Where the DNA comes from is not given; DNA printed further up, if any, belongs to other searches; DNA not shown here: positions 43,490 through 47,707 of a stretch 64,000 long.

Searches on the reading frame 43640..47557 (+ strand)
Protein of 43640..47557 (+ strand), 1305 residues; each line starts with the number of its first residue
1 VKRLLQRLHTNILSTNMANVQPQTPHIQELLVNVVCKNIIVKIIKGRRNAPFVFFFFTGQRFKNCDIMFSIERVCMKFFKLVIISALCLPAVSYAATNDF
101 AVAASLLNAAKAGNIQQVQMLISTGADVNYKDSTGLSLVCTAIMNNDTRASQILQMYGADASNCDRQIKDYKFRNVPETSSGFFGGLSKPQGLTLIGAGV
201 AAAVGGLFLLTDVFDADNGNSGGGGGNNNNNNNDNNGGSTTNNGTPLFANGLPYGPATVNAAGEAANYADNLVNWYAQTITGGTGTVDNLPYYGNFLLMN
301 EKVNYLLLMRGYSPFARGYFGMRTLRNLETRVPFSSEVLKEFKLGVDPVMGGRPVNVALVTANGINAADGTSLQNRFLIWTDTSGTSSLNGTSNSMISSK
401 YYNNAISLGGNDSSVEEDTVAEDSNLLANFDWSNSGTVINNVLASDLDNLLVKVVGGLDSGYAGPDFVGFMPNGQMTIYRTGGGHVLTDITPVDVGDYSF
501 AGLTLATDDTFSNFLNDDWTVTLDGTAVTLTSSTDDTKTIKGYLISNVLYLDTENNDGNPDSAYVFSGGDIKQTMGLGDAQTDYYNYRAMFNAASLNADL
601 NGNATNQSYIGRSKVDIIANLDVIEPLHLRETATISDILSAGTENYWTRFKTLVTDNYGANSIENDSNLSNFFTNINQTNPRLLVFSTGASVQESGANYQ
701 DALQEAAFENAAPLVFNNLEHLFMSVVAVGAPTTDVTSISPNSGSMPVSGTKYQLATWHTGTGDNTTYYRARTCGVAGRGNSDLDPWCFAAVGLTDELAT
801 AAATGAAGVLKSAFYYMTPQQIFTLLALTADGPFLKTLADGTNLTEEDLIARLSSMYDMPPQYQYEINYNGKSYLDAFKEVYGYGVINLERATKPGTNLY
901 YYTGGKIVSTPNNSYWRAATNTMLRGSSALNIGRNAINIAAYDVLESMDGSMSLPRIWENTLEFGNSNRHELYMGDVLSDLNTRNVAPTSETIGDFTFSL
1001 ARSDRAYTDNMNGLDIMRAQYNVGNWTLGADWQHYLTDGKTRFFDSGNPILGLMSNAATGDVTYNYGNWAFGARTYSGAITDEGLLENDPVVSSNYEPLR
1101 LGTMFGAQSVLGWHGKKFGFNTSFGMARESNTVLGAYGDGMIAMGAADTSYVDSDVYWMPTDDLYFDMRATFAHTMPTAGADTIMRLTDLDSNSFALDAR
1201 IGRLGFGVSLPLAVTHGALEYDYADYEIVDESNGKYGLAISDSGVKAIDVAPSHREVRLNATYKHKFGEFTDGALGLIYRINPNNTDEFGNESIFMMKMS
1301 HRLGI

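Call 5: search_protein_families(library=pfam, proteins=[window:43640-47557:+], max_evalue=0.1)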
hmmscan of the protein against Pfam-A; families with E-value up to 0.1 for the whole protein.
window:43640-47557:+ (1305 aa): 3 families
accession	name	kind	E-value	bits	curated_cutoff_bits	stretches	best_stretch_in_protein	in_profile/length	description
PF13637.12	Ank_4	-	0.00013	22.6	22.7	1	107-154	2-49/50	Ankyrin repeats (many copies)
PF12796.13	Ank_2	-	0.0053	17.7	27.3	1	106-162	1-56/90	Ankyrin repeats (3 copies)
PF00023.36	Ank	-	0.015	16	21.1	1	109-132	9-32/33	Ankyrin repeat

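Call 39: search_solved_structures(query=window:43640-47557:+, max_evalue=1)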
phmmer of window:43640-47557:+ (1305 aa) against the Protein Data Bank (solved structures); distinct sequences matched with E-value up to 1: 272 (the best 60 are shown).
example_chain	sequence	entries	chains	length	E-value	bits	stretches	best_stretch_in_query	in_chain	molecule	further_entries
6mol_A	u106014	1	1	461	2.1e-24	88.8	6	99-165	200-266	Monoextended DARPin R12 (M_R12)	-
5leb_A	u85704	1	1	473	1.6e-19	72.6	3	101-165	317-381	DDD_D12_06_D12_06_D12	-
5le2_A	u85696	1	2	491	2e-19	72.3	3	104-165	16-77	DDD_D12_15_D12_15_D12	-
5lec_A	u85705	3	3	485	7e-19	70.5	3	104-166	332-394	DDD_D12_12_D12_12_D12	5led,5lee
5lel_A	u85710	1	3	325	3.2e-17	65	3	104-164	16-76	DD_Off7_10_3G124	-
6f5e_A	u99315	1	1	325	1.3e-16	63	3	101-163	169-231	DD_D12_10_47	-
5le9_A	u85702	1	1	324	1.5e-16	62.7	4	104-164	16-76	DD_Off7_09_3G124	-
5lea_A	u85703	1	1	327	2.5e-16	62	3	104-164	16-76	DD_Off7_12_3G124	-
5ma5_A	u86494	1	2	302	5.7e-16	60.8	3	104-165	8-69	K11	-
5ma4_A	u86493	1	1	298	5.7e-16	60.8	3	104-165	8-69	K7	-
5mak_A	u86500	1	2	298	7.6e-16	60.4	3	104-165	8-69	R7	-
5ma3_A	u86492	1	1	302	1e-15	60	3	104-165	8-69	R11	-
5ma9_A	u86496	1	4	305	1e-15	60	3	104-165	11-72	R11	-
5lem_A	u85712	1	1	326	3.1e-14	55.1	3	104-164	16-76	DD_Off7_11_3G124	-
5le7_A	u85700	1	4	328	5.6e-14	54.2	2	104-165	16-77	DD_D12_13_D12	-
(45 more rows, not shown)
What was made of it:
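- An ankyrin-repeat neighbour, M (calls 5, 39).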

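Call 77: search_protein_families(library=ncbifam, proteins=[window:43868-47557:+], max_evalue=0.01)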
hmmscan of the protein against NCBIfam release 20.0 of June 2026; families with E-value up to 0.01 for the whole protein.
window:43868-47557:+ (1229 aa): 2 families
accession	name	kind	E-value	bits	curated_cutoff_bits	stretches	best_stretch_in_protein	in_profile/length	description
NF043029.1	T4SS_AnkY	equivalog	0.0028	16.1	600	1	28-92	460-524/543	Dot/Icm T4SS effector AnkY/LegA9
NF043023.1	T4SS_AnkH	equivalog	0.0087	14.8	600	0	29-86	35-92/467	Dot/Icm T4SS effector AnkH/LegA3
